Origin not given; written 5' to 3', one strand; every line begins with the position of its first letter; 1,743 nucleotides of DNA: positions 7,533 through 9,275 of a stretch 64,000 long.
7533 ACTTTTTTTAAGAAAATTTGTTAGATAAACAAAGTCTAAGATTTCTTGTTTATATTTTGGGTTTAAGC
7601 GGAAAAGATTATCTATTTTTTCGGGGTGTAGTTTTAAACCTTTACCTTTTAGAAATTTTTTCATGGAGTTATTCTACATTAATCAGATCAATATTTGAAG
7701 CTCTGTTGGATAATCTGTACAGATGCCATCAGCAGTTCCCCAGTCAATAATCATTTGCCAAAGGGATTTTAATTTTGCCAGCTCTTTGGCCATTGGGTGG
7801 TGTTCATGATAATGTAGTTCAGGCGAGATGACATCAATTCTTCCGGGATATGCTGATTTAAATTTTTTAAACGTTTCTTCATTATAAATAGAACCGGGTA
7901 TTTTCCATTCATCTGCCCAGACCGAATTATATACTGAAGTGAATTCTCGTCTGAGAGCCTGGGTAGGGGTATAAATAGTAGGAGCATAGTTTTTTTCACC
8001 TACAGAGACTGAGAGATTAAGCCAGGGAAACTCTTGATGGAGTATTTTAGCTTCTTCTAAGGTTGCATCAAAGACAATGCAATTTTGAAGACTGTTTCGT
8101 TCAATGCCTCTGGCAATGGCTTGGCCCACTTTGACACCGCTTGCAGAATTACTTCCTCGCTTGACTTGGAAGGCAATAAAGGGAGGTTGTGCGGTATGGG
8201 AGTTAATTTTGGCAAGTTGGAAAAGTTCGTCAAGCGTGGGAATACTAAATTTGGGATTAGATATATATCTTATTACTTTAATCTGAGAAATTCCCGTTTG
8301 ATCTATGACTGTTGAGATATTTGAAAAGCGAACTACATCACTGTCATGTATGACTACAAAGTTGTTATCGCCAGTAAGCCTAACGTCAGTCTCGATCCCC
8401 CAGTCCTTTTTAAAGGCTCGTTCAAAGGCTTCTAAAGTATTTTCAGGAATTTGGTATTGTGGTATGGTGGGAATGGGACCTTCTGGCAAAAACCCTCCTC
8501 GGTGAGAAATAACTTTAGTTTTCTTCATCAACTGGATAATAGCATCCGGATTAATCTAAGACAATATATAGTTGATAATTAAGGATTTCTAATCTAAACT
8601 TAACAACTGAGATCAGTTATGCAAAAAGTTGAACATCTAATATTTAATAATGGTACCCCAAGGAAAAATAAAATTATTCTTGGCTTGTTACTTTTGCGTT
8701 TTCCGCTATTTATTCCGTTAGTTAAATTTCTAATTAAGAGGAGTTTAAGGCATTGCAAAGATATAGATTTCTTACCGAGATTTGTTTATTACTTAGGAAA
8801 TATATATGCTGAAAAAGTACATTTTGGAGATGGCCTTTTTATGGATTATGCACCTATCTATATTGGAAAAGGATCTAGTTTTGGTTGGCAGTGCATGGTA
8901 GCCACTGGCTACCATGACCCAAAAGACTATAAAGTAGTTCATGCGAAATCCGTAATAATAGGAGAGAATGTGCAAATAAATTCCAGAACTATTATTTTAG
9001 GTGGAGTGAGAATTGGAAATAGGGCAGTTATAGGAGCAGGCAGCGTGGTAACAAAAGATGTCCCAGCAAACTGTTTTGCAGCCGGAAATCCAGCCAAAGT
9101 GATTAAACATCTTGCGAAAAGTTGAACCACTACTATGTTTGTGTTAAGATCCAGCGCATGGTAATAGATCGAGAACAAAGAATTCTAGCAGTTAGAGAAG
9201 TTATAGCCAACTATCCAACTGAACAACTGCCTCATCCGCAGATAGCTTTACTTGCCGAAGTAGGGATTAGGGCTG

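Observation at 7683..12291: Unusual cluster: GDPD + acetyltransferase + IMPase-family phosphatase + two tandem nucleotidyltransferases + HAD phosphatase/mutase, a candidate novel activated polyol- or sugar-phosphate pathway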

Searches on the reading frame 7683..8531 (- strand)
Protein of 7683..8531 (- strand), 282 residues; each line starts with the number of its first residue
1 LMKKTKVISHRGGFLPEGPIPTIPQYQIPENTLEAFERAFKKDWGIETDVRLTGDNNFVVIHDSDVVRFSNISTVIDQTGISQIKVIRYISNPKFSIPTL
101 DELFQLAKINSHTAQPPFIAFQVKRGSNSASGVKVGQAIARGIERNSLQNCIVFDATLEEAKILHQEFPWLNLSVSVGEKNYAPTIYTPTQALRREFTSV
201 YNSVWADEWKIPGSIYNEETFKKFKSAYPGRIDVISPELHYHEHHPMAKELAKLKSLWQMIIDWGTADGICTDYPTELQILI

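Call 4: search_protein_families(library=pfam, proteins=[window:7683-8531:-], max_evalue=0.01)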
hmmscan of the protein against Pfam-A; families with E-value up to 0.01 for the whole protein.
window:7683-8531:- (282 aa): 1 family
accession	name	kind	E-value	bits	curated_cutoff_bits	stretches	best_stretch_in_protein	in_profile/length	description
PF03009.23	GDPD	-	4.6e-14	53.5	23.6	1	27-106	7-94/244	Glycerophosphoryl diester phosphodiesterase family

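Call 5: search_protein_families(library=ncbifam, proteins=[window:7683-8531:-], max_evalue=0.01)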
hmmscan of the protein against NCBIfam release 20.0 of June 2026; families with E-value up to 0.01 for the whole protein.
window:7683-8531:- (282 aa): 3 families
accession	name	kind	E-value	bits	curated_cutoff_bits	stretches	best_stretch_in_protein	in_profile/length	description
NF053857.1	LysphglycPlipDStph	equivalog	3.2e-08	33.2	450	1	27-85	57-116/305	lysophosphatidylglycerol phospholipase D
NF006989.0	PRK09454.1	equivalog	2e-06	27.3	264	1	28-87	22-82/251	glycerophosphodiester phosphodiesterase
NF008354.0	PRK11143.1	equivalog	0.0014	17.7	254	1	28-73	43-89/359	glycerophosphodiester phosphodiesterase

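Call 33: search_solved_structures(query=window:7683-8531:-, max_evalue=0.01)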
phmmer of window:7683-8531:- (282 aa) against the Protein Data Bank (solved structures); distinct sequences matched with E-value up to 0.01: 7.
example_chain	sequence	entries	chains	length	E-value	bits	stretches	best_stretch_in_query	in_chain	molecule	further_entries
2pz0_A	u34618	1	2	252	9.7e-08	35.1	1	27-107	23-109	Glycerophosphoryl diester phosphodiesterase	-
4oec_A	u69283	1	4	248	5.5e-06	29.3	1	28-108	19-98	Glycerophosphoryl diester phosphodiesterase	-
1o1z_A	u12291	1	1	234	1.8e-05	27.7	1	29-105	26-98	glycerophosphodiester phosphodiesterase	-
7e0v_A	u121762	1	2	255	0.0002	24.2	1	27-107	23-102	Glycerophosphodiester phosphodiesterase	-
3no3_A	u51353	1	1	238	0.00045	23.1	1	4-107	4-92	glycerophosphodiester phosphodiesterase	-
7e2a_A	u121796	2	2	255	0.0027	20.5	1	27-107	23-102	Glycerophosphodiester phosphodiesterase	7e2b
8ghh_A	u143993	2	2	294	0.0032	20.3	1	29-86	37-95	Glycerophosphodiester phosphodiesterase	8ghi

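Call 86: find_homologous_proteins(query=window:7683-8531:-, max_evalue=1e-10)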
Query window:7683-8531:- (282 aa): 97 proteins with E <= 1e-10 among 719 candidates.
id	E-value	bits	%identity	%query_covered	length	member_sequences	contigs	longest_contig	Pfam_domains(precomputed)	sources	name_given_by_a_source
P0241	1.3e-188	643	100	100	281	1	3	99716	PF03009.24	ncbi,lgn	-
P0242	4.4e-125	435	66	100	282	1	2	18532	PF03009.24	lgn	-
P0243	4.5e-125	435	67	99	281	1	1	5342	PF03009.24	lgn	-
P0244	6.1e-125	434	68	100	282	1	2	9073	PF03009.24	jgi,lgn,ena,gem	-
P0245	4.5e-124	432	65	100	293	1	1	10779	PF03009.24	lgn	-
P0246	5.2e-124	431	68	99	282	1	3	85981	PF03009.24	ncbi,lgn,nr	ncbi:hypothetical protein HYW43_00010 [Candidatus Daviesbacteria bacterium]|nr:hypothetical protein 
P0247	7.5e-121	421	64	100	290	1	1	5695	PF03009.24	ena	-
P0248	3.6e-120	419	66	99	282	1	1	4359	PF03009.24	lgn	-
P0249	2.2e-119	416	65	99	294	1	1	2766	PF03009.24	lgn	-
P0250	3.3e-119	416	63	100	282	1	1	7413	PF03009.24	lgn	-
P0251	1.2e-117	410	64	99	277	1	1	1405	PF03009.24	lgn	-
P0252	1.7e-117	410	64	99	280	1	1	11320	PF03009.24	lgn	-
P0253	2.7e-117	409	64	99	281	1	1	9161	PF03009.24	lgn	-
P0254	2.7e-115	403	66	95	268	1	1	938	PF03009.24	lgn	-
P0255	3.2e-113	396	63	99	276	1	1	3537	PF03009.24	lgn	-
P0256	9.0e-113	394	62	98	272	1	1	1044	PF03009.24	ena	-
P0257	1.7e-112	394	61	99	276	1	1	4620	PF03009.24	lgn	-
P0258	2.1e-112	393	62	98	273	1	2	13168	PF03009.24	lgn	-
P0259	3.2e-112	393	64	100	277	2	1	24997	PF03009.24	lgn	-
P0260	7.2e-112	392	63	98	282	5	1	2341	PF03009.24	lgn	-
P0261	1.3e-110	387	61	98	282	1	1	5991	PF03009.24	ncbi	-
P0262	2.2e-110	387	65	97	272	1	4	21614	PF03009.24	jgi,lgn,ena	-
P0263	3.2e-110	386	60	100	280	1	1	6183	PF03009.24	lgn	-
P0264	7.9e-110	385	62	98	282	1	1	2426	PF03009.24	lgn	-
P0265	3.9e-109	383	60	100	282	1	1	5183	PF03009.24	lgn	-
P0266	5.8e-109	382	61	98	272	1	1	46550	PF03009.24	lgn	-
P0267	6.2e-109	382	60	98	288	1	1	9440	PF03009.24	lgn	-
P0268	1.3e-108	381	62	99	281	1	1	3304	PF03009.24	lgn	-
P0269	1.3e-108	381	59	100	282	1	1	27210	PF03009.24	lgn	-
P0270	1.4e-108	381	63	99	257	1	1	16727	PF03009.24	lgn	-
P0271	4.5e-108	379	57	100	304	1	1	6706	PF03009.24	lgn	-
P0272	1.5e-107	377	61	100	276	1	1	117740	PF03009.24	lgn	-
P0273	6.9e-106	372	57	100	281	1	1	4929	PF03009.24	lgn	-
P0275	1.7e-105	371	58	99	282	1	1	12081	PF03009.24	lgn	-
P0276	2.1e-105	370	59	100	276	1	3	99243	PF03009.24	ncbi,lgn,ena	-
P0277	2.2e-105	370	61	98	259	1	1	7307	PF03009.24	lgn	-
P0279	8.0e-104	365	60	100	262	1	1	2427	PF03009.24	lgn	-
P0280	3.2e-103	363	60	100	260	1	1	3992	PF03009.24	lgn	-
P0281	4.5e-103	363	60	100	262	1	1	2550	PF03009.24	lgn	-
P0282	1.1e-102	361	61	100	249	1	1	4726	PF03009.24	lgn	-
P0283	4.8e-102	359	61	98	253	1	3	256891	PF03009.24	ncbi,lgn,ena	ncbi:MAG: glycerophosphodiester phosphodiesterase family protein [Patescibacteria group bacterium]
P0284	5.7e-102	359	60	99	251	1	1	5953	PF03009.24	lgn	-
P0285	1.4e-101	358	59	100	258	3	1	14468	PF03009.24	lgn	-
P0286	2.2e-101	357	58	99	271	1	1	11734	PF03009.24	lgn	-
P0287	3.4e-101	356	58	100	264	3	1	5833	PF03009.24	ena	-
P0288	1.8e-99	351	58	98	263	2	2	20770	PF03009.24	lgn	-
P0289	1.7e-98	348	59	99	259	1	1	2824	PF03009.24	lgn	-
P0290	2.7e-98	347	57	100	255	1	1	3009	PF03009.24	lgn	-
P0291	1.3e-97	345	59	99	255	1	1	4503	PF03009.24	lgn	-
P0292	1.4e-95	338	57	98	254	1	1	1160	PF03009.24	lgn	-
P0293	1.5e-95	338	57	98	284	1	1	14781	PF03009.24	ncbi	-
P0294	1.9e-95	338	59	99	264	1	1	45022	PF03009.24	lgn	-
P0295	7.5e-95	336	59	93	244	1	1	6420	PF03009.24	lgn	-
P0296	1.9e-94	334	57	100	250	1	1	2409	PF03009.24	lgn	-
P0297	1.2e-93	332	58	98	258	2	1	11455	PF03009.24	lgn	-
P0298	2.5e-93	331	55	98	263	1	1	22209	PF03009.24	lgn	-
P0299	5.2e-92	326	52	100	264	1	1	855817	PF03009.24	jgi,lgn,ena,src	-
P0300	5.1e-89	317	54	99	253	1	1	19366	PF03009.24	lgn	-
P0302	3.3e-88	314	53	98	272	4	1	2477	PF03009.24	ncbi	ncbi:MAG TPA: glycerophosphodiester phosphodiesterase family protein [Patescibacteria group bacteriu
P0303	3.0e-81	291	50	97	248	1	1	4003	PF03009.24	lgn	-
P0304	2.1e-78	282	47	98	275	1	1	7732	PF03009.24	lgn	-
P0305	3.6e-39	153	37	97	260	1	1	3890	PF03009.24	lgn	-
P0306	1.9e-36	144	37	98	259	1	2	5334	PF03009.24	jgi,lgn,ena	-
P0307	2.9e-35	140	52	54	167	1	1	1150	PF03009.24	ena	-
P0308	3.9e-32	130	33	98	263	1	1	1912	PF03009.24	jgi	jgi:glycerophosphoryl diester phosphodiesterase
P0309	6.7e-32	129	34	90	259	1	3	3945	PF03009.24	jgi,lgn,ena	-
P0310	1.1e-30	125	32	91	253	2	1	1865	PF03009.24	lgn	-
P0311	6.4e-29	119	31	88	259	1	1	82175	PF03009.24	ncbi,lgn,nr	ncbi:MAG: glycerophosphodiester phosphodiesterase family protein [bacterium]|nr:glycerophosphodieste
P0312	1.1e-26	112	33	98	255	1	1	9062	PF03009.24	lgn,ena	-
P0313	1.4e-25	109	30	98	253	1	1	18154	PF03009.24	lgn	-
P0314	2.0e-24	105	30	97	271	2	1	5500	PF03009.24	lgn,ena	-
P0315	5.2e-24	103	33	97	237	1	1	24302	PF13653.13,PF03009.24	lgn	-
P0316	8.6e-24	103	30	98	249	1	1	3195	PF03009.24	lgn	-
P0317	7.1e-23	100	29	98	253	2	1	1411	PF03009.24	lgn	-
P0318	8.1e-23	99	30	98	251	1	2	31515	PF03009.24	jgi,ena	-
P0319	6.5e-22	96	30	96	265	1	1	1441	PF03009.24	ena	-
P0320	9.0e-22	96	33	89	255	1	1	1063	PF03009.24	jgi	-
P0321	1.2e-21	96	31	96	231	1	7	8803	PF03009.24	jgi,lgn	jgi:glycerophosphoryl diester phosphodiesterase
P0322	1.8e-21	95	31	97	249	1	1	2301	PF03009.24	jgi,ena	-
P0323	2.9e-21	94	29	98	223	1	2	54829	PF03009.24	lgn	-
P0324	4.6e-21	94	31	97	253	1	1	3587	PF03009.24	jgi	-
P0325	7.5e-21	93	29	90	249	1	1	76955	PF03009.24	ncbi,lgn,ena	-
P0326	1.7e-20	92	28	96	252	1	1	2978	PF03009.24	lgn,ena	-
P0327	2.2e-20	91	29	98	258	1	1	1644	PF03009.24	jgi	jgi:glycerophosphoryl diester phosphodiesterase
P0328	1.9e-19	88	29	98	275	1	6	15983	PF03009.24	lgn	-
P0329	1.2e-18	86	28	96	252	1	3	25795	PF03009.24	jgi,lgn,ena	-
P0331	2.4e-18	85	30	96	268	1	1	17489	PF03009.24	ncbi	-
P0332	2.6e-18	85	29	97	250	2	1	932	PF03009.24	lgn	-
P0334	3.7e-16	78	28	97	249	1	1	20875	PF03009.24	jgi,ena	-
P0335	3.8e-16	78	28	95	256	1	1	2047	PF03009.24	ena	-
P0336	1.0e-14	73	29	95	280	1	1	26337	PF03009.24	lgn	-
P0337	1.2e-11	63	27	98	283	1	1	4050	PF03009.24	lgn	-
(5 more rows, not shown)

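Call 96: predict_structure(alignment_id=A2)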
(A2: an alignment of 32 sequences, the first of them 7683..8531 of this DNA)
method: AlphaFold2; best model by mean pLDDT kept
length: 282 residues; sequences in the alignment: 32
mean_pLDDT: 96.1   pTM: 0.93
mean pLDDT of the five models: 96.1, 95.7, 94.9, 94.9, 94.2
residues with pLDDT >= 90: 268; 70-90: 12; 50-70: 2; < 50: 0
segments of 3 or more residues with pLDDT < 50: none
pLDDT, mean of each block of 10 residues (from residue 1): 88 97 94 98 97 98 95 97 96 95 96 86 95 98 96 98 98 98 97 98 96 95 98 98 94 98 97 98 96
secondary structure, 60 per line:
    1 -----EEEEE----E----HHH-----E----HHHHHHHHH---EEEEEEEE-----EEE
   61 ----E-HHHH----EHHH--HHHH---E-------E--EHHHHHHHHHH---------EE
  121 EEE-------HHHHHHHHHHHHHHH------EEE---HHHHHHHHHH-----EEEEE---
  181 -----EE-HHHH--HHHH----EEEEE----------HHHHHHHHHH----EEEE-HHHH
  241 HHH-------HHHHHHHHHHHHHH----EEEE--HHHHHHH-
elements in order: E6-10 H33-41 E45-52 E58-60 H67-70 H81-84 H100-109 E119-123 H131-145 E152-154 H158-167 E173-177 H189-192 H195-198 E203-207 H218-227 E232-235 H237-243 H251-264 E269-272 H275-281

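Call 99: fold_search(model_id=the predicted structure, library=pdb)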
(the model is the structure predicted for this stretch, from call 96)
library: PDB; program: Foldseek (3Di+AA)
matches with E <= 10: 1443; with E <= 0.001: 74
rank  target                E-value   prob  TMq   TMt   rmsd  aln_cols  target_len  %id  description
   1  5t9b                  2.1e-14  1.00  0.69  0.74   3.8       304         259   17  Crystal structure of B. subtilis 168 GlpQ in complex with glycerol-3-phosphate (5 minute soak) (released 2016-11-02)
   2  5t91                  5.9e-14  1.00  0.70  0.76   3.4       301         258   17  Crystal structure of B. subtilis 168 GlpQ in complex with bicine (released 2016-11-02)
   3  2pz0_B                3.2e-13  1.00  0.68  0.78   3.9       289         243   22  Crystal structure of Glycerophosphodiester Phosphodiesterase (GDPD) from T. tengcongensis (released 2008-04-01)
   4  2pz0_A                4.9e-13  1.00  0.68  0.79   3.7       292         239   22  Crystal structure of Glycerophosphodiester Phosphodiesterase (GDPD) from T. tengcongensis (released 2008-04-01)
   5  4r7o_G                4.9e-13  1.00  0.68  0.70   4.5       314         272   16  Crystal Structure of Putative Glycerophosphoryl Diester Phosphodiesterasefrom Bacillus anthraci (released 2014-09-10)
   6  2o55                  6.3e-13  1.00  0.68  0.75   3.9       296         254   18  Crystal Structure of a putative glycerophosphodiester phosphodiesterase from Galdieria sulphuraria (released 2006-12-19)
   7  3no3                  1.2e-12  1.00  0.69  0.81   3.4       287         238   20  Crystal structure of a glycerophosphodiester phosphodiesterase (BDI_0402) from Parabacteroides distasonis ATCC 8503 at 1 (released 2010-07-28)
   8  5t9c                  1.7e-12  1.00  0.69  0.73   3.8       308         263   16  Crystal structure of B. subtilis 168 GlpQ in complex with glycerol-3-phosphate (1 hour soak) (released 2016-11-02)
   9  3l12_B                2.2e-12  1.00  0.71  0.68   3.5       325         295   15  Crystal structure of Putative glycerophosphoryl diester phosphodiesterase (YP_165505.1) from Silicibacter pomeroyi DSS (released 2009-12-29)
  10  4r7o_F                2.4e-12  1.00  0.68  0.70   4.7       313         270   17  Crystal Structure of Putative Glycerophosphoryl Diester Phosphodiesterasefrom Bacillus anthraci (released 2014-09-10)
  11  4r7o_E                3.2e-12  1.00  0.69  0.70   4.3       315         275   16  Crystal Structure of Putative Glycerophosphoryl Diester Phosphodiesterasefrom Bacillus anthraci (released 2014-09-10)
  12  3qvq_A                4.7e-12  1.00  0.68  0.76   3.6       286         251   16  The structure of an Oleispira antarctica phosphodiesterase OLEI02445 in complex with the product sn-glycerol-3-phospha (released 2011-04-13)
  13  3i10                  5.3e-12  1.00  0.66  0.67   4.7       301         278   16  Crystal structure of Putative glycerophosphoryl diester phosphodiesterase (NP_812074.1) from BACTEROIDES THETAIOTAOMICRO (released 2009-07-21)
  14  4r7o_A                5.6e-12  1.00  0.70  0.71   4.3       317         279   18  Crystal Structure of Putative Glycerophosphoryl Diester Phosphodiesterasefrom Bacillus anthraci (released 2014-09-10)
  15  3mz2_A                5.6e-12  1.00  0.65  0.65   4.3       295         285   18  Crystal structure of a Glycerophosphoryl diester phosphodiesterase (BDI_3922) from Parabacteroides distasonis ATCC 850 (released 2010-07-07)
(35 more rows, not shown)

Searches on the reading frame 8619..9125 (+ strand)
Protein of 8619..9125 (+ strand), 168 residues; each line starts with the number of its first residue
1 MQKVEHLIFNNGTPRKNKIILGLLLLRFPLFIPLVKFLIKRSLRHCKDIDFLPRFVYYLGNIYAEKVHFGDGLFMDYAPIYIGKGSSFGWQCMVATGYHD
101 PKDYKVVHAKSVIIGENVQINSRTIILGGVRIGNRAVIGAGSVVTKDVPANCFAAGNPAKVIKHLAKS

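Call 4: search_protein_families(library=pfam, proteins=[window:8619-9125:+], max_evalue=0.01)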
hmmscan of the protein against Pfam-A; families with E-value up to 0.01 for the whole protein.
window:8619-9125:+ (168 aa): 2 families
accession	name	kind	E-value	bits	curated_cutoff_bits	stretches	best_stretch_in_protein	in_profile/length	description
PF00132.30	Hexapep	-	1.1e-10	41.1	27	1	112-146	2-36/36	Bacterial transferase hexapeptide (six repeats)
PF14602.12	Hexapep_2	-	1.7e-06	28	27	1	112-146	2-34/34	Hexapeptide repeat of succinyl-transferase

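Call 5: search_protein_families(library=ncbifam, proteins=[window:8619-9125:+], max_evalue=0.01)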
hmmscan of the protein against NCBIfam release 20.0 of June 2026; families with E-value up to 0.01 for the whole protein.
window:8619-9125:+ (168 aa): 45 families (the best 25 are shown)
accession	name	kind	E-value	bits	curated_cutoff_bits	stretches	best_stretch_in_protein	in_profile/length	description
NF007499.0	PRK10092.1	equivalog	3.5e-18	66.1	314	1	58-165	70-183/183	maltose O-acetyltransferase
NF058585.1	HptprglPActTf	PfamEq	1.3e-16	60.6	300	1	79-164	77-159/172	heptaprenylglyceryl phosphate O-acetyltransferase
NF041874.1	EPS_EpsC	equivalog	2.4e-16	59.9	150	1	64-164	65-166/168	serine O-acetyltransferase EpsC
NF007797.0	PRK10502.1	subfamily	4.6e-16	59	192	1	70-164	82-178/183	WcaF family extracellular polysaccharide biosynthesis acetyltransferase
NF007240.0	PRK09677.1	equivalog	5.9e-16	58.5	243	1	103-165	122-184/192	putative lipopolysaccharide biosynthesis O-acetyl transferase WbbJ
TIGR03532.1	DapD_Ac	equivalog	1.6e-15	57.4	231.75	1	68-166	118-215/231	2,3,4,5-tetrahydropyridine-2,6-dicarboxylate N-acetyltransferase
NF007076.0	PRK09527.1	equivalog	1.7e-14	53.7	347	1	107-166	127-186/203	galactoside O-acetyltransferase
TIGR03308.1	phn_thr-fam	hypoth_equivalog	7.5e-14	52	201.65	1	104-164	101-161/204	phosphonate metabolim protein, transferase hexapeptide repeat family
TIGR03570.1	NeuD_NnaD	subfamily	1e-13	51.4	160.8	1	106-160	148-202/202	NeuD/PglB/VioB family sugar acetyltransferase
NF000311.1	Vat_ABCDEFH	equivalog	3.3e-12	46.4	300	1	99-164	98-163/201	Vat family streptogramin A O-acetyltransferase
TIGR04008.1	WcaF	equivalog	4.1e-12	46.3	326.3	1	76-164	88-177/180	colanic acid biosynthesis acetyltransferase WcaF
NF038307.1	EPS_acetyl_HpsU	equivalog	9.6e-12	44.9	305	1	70-161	81-174/178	hormogonium polysaccharide biosynthesis acetyltransferase HpsU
NF000490.1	chloram_CatB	equivalog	1.8e-11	43.8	350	1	106-164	105-163/210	type B chloramphenicol O-acetyltransferase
TIGR01172.1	cysE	equivalog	2.2e-11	44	210.65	1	67-160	68-162/162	serine O-acetyltransferase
NF033468.1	stregram_VatI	exception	3.3e-11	43.3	415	1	106-164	107-165/208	streptogramin A O-acetyltransferase Vat(I)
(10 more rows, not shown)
